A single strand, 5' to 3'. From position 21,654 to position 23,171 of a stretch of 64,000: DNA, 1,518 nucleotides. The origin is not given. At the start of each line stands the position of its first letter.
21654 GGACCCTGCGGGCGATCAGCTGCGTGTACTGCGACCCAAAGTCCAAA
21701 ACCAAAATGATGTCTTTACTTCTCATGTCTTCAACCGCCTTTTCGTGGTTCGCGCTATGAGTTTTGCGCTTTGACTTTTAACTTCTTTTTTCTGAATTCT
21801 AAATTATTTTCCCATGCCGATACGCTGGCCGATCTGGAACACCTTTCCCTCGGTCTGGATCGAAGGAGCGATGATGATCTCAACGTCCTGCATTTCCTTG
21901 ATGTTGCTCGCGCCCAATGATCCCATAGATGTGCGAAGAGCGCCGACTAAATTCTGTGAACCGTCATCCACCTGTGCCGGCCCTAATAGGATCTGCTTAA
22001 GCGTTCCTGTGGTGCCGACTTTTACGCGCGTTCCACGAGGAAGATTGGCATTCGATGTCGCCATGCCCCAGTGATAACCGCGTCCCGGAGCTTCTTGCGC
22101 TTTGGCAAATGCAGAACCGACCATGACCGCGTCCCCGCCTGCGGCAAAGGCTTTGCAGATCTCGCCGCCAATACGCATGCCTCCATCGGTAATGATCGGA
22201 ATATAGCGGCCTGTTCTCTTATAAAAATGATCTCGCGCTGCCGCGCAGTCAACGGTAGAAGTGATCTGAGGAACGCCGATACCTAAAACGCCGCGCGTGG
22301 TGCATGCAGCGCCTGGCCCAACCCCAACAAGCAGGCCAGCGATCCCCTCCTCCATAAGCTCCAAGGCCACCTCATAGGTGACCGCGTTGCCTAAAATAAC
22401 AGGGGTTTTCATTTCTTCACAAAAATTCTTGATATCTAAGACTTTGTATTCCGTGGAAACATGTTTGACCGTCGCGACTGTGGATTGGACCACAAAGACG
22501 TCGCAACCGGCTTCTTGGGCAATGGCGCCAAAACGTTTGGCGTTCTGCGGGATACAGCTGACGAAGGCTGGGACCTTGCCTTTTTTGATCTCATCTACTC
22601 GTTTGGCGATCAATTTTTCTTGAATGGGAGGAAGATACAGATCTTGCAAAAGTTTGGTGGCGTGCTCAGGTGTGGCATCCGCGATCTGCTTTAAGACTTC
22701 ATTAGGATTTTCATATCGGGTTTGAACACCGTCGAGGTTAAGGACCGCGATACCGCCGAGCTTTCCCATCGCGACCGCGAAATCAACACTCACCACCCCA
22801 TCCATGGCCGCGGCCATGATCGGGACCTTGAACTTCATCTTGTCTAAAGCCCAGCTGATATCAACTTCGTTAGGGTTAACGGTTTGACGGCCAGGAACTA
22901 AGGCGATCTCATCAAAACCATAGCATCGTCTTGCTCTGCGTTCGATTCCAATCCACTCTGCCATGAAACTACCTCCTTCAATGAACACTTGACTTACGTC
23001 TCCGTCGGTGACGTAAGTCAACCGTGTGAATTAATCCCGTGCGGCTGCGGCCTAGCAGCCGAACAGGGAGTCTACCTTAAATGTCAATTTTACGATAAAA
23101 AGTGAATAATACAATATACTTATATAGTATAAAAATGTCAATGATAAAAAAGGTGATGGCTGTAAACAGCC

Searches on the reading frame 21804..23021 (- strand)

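Call 98: search_protein_families(library=pfam, proteins=[window:21804-23021:-], max_evalue=0.001)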
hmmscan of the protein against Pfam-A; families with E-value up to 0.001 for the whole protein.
window:21804-23021:- (405 aa): 4 families
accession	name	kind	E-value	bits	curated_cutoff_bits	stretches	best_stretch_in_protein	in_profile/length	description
PF00478.31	IMPDH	-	5.9e-55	187.1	25.6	1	34-381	2-329/345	IMP dehydrogenase / GMP reductase domain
PF01070.24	FMN_dh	-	2.2e-08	34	24.9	1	186-313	199-313/350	FMN-dependent dehydrogenase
PF03060.21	NMO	-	1e-06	28.8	28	1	60-317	6-237/331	Nitronate monooxygenase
PF05690.20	ThiG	-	2.5e-05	24.2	23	0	273-311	175-213/247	Thiazole biosynthesis protein ThiG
